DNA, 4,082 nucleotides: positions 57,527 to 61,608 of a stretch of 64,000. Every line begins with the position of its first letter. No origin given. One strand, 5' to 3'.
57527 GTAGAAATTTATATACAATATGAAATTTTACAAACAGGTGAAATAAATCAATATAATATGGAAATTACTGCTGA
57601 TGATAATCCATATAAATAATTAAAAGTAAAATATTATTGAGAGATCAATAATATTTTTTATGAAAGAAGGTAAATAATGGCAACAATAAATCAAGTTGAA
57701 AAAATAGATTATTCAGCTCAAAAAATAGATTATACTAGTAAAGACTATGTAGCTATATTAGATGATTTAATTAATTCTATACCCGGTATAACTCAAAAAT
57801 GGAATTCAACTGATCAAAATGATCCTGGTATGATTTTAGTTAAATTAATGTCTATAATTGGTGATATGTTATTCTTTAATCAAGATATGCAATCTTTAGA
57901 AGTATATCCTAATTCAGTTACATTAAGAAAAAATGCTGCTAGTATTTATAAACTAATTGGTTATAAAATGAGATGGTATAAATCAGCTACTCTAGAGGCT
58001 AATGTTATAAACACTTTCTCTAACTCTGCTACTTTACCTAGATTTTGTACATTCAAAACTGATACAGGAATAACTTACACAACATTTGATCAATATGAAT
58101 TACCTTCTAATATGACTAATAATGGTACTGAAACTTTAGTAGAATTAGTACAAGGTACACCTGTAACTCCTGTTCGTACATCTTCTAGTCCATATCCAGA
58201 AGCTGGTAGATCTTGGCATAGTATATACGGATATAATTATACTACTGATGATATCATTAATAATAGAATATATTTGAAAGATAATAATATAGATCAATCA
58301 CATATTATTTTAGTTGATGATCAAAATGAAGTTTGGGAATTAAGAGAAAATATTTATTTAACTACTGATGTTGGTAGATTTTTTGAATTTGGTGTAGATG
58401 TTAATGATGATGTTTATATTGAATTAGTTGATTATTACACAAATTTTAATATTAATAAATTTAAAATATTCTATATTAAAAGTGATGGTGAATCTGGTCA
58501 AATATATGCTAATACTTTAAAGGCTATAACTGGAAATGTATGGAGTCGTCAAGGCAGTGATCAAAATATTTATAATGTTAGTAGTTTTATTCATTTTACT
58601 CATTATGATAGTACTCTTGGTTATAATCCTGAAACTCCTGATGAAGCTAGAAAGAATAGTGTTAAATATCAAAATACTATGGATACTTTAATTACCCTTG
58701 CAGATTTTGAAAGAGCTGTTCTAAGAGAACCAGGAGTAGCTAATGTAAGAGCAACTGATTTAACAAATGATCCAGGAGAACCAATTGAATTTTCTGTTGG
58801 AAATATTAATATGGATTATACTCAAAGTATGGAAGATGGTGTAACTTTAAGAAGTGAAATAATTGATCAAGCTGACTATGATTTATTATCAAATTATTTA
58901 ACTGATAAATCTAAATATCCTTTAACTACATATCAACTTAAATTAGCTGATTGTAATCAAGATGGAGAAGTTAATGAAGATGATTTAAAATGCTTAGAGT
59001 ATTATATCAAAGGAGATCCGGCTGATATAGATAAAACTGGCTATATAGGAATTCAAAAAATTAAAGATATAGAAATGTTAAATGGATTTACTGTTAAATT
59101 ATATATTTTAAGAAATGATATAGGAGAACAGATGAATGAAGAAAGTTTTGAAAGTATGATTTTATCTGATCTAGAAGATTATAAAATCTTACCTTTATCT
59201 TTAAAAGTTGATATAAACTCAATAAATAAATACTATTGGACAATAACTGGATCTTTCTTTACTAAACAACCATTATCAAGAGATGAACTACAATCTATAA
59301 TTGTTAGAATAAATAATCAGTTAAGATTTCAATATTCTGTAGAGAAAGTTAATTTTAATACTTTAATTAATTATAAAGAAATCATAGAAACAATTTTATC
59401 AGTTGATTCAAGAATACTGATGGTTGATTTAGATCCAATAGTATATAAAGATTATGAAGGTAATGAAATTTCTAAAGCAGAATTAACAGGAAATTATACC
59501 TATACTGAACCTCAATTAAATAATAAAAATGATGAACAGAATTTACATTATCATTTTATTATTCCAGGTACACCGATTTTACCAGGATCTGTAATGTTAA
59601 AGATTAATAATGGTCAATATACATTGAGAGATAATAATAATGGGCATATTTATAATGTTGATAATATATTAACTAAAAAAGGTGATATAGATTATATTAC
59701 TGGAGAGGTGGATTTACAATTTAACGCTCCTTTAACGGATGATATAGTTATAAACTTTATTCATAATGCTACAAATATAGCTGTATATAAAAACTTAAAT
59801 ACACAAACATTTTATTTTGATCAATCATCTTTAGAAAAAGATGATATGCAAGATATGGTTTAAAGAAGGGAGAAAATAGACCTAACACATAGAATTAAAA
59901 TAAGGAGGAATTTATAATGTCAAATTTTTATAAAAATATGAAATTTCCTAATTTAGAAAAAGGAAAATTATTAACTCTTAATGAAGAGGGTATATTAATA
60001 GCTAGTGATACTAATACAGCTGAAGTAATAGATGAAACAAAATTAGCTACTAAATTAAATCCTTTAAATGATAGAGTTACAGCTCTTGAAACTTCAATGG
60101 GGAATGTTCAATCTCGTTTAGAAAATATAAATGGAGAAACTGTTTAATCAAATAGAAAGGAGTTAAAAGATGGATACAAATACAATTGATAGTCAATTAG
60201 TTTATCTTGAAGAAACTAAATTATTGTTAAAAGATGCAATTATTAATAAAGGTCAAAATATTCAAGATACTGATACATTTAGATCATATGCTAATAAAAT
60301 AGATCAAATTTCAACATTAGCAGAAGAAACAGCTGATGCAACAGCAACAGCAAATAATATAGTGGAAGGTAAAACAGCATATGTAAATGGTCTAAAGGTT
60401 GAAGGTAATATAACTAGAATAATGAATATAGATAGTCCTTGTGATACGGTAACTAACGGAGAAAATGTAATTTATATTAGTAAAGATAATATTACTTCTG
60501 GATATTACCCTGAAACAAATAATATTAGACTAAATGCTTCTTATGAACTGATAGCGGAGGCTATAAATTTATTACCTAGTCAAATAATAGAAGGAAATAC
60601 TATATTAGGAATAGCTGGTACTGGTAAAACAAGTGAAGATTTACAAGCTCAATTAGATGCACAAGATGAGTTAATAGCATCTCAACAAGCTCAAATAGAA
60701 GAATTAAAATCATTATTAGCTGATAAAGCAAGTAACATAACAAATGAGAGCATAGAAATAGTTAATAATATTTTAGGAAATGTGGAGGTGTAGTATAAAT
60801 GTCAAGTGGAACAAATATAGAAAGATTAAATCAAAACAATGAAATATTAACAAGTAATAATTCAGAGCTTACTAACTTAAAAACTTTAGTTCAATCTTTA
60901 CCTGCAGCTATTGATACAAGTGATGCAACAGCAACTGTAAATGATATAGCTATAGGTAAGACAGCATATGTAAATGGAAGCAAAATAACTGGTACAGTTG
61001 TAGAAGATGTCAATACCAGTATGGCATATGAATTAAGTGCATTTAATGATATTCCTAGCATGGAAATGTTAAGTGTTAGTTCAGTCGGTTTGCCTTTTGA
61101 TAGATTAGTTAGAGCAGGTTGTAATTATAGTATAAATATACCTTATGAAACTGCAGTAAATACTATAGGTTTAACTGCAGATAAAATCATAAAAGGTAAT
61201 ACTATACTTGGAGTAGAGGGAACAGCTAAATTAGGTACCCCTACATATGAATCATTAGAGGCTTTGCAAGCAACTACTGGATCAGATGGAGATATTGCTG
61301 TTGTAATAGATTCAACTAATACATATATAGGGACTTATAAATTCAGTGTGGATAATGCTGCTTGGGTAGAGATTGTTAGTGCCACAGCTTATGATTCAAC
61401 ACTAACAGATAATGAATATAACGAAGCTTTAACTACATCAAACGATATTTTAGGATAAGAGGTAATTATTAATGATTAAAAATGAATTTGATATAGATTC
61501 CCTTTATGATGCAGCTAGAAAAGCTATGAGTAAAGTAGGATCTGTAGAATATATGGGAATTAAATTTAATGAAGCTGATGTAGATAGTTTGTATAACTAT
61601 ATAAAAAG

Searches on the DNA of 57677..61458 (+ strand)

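Call 8: search_dna_similar(query=window:57677-61458:+, collection=phages, mode=near)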
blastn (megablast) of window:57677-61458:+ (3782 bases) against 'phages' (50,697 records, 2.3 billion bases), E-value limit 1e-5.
No match.

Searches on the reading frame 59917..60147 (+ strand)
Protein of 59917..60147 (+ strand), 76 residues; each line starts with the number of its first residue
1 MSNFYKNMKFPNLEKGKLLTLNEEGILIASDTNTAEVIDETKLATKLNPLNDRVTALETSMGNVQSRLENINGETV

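Call 9: search_protein_families(library=pfam, proteins=[window:59917-60147:+], max_evalue=0.1)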
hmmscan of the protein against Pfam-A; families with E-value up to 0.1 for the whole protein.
window:59917-60147:+ (76 aa): 2 families
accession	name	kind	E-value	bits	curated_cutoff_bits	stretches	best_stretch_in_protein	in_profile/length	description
PF23991.1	DUF7310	-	0.042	14.8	40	1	29-73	14-58/83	Coiled-coil region of unknown function (DUF7310)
PF14712.11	Snapin_Pallidin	-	0.064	14.2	29.6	1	38-71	55-88/89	Snapin/Pallidin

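Call 10: search_protein_families(library=phrogs, proteins=[window:59917-60147:+], max_evalue=0.01)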
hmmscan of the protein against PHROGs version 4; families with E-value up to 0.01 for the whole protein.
window:59917-60147:+ (76 aa): 1 family
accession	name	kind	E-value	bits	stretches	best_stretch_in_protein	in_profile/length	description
phrog_1863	-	unknown function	0.0045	17.9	1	38-74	58-94/97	-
